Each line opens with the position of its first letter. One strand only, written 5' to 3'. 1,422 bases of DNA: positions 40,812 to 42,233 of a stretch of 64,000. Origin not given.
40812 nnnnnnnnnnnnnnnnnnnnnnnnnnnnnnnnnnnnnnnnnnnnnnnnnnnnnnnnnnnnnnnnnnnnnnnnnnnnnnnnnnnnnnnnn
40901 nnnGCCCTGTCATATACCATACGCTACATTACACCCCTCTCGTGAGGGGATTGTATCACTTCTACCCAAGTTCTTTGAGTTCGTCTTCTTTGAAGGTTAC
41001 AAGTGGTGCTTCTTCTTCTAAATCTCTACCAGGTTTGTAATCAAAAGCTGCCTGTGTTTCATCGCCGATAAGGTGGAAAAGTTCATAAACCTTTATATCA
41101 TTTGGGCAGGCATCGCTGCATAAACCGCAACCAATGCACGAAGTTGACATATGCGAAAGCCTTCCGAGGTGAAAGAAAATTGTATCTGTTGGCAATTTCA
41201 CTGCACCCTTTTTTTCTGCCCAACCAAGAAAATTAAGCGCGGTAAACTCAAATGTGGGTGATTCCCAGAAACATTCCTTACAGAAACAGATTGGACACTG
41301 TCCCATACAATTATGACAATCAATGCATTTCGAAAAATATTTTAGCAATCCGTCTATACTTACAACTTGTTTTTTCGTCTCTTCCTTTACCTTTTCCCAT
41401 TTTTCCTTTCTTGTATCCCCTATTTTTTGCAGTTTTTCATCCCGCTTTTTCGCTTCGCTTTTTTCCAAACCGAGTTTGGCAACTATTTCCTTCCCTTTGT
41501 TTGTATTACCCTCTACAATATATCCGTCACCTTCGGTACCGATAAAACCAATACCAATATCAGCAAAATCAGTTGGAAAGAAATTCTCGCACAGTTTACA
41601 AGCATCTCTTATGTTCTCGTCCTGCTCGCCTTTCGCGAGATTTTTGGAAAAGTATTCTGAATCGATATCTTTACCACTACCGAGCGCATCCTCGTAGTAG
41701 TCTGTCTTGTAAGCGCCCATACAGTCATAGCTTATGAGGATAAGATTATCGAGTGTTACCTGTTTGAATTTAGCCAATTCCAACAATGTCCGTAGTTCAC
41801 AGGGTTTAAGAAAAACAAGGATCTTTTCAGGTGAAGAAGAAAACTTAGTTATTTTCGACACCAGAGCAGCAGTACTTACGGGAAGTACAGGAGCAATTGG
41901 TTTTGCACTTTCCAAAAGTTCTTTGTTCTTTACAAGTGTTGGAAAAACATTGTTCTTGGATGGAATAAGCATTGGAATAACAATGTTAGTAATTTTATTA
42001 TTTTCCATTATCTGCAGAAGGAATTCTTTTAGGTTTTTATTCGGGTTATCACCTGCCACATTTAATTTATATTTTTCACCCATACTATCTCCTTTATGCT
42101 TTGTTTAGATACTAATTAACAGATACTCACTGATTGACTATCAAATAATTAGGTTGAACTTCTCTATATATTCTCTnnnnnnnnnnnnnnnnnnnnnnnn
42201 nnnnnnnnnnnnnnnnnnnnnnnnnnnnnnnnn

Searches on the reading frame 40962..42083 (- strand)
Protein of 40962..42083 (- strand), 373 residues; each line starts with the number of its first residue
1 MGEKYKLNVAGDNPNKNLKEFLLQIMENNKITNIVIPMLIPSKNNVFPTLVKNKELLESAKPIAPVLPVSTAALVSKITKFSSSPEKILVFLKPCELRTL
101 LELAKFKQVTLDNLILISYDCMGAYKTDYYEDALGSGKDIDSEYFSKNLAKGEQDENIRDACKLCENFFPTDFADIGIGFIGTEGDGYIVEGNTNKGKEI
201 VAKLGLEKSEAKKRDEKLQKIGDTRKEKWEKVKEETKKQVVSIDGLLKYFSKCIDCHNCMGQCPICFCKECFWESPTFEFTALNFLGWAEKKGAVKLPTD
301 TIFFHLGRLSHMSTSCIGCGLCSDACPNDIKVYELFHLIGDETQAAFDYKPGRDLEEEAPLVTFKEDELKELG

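Call 3: search_protein_families(library=pfam, proteins=[window:40962-42083:-], max_evalue=0.01)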
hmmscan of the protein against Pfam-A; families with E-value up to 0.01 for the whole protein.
window:40962-42083:- (373 aa): 11 families
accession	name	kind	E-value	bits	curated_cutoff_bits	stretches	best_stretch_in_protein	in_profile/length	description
PF04432.18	FrhB_FdhB_C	-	4.2e-08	33.6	23.3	1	86-204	2-136/150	Coenzyme F420 hydrogenase/dehydrogenase, beta subunit C terminus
PF13183.11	Fer4_8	-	1.8e-06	28.9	27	1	251-330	3-68/68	4Fe-4S dicluster domain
PF13237.11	Fer4_10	-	5.5e-06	26.7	25.5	1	312-328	5-21/53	4Fe-4S dicluster domain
PF00037.32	Fer4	-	7.5e-06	26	21.1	1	315-329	7-21/24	4Fe-4S binding domain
PF12797.12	Fer4_2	-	3.3e-05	24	24.5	1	314-327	8-21/22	4Fe-4S binding domain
PF14697.11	Fer4_21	-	0.00032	21.2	35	1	311-328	36-53/59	4Fe-4S dicluster domain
PF13187.11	Fer4_9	-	0.00068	20.1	27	1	252-329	1-50/52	4Fe-4S dicluster domain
PF12838.12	Fer4_7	-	0.0013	19.6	27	0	316-329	2-15/52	4Fe-4S dicluster domain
PF12798.12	Fer4_3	-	0.0027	18.9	27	1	316-330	1-15/15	4Fe-4S binding domain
PF12837.12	Fer4_6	-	0.0039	17.5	25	1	312-328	5-21/24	4Fe-4S binding domain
PF12800.12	Fer4_4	-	0.0057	17.4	24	1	315-328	3-16/17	4Fe-4S binding domain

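Call 4: search_protein_families(library=ncbifam, proteins=[window:40962-42083:-], max_evalue=0.001)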
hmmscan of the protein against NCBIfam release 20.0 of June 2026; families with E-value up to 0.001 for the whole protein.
window:40962-42083:- (373 aa): 15 families
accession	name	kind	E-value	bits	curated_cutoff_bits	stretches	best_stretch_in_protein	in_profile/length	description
TIGR01971.1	NuoI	subfamily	1.2e-06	28.1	113.05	0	312-333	40-62/121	NADH-quinone oxidoreductase, chain I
TIGR00314.1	cdhA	equivalog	7.8e-06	24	781.3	0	215-266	363-414/784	CO dehydrogenase/acetyl-CoA synthase complex subunit alpha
NF004898.0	PRK06259.1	equivalog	9.2e-06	24.5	385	1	204-333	94-205/488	fumarate reductase (CoM/CoB) subunit TfrB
TIGR02910.1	sulfite_red_A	equivalog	1.2e-05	24.8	323.15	0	229-269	198-238/334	anaerobic sulfite reductase subunit AsrA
TIGR03048.1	PS_I_psaC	equivalog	1.9e-05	24.8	130.65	0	314-330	8-24/80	photosystem I iron-sulfur center protein PsaC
NF004539.0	PRK05888.1-5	equivalog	3.2e-05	23.6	225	0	314-333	100-119/162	NADH-quinone oxidoreductase subunit NuoI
NF007204.0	PRK09625.1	equivalog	6e-05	23.1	125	0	314-345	89-120/133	pyruvate flavodoxin oxidoreductase subunit delta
NF004537.0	PRK05888.1-3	equivalog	6.5e-05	22.5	163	0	309-334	63-88/204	NADH-quinone oxidoreductase subunit NuoI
NF040833.1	sulfhyd_HydB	equivalog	0.00011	21.2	750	0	164-270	138-250/367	NADPH-dependent hydrogenase/sulfhydrogenase 1 subunit beta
NF040829.1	sulfhyd_ShyB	equivalog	0.00021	20.4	690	0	164-271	134-247/334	NAD(P)-dependent hydrogenase/sulfhydrogenase 2 subunit beta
TIGR01944.1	rnfB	subfamily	0.00023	20.7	68.7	0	314-329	113-128/190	RnfABCDGE type electron transport complex subunit B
NF041782.1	mnquin_red_QrcC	equivalog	0.00029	20.6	400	0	307-337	92-122/239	menaquinone reductase iron-sulfur cluster-binding subunit QrcC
NF038196.1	ferrodoxin_EFR1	subfamily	0.00034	20.7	75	0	310-328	180-198/242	EFR1 family ferrodoxin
TIGR02176.1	pyruv_ox_red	equivalog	0.00045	18.2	911.35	1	248-330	680-757/1167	pyruvate:ferredoxin (flavodoxin) oxidoreductase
NF040612.1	F420_dehyd_FpoI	exception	0.00047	20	180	0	314-330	42-59/135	F420H2 dehydrogenase subunit FpoI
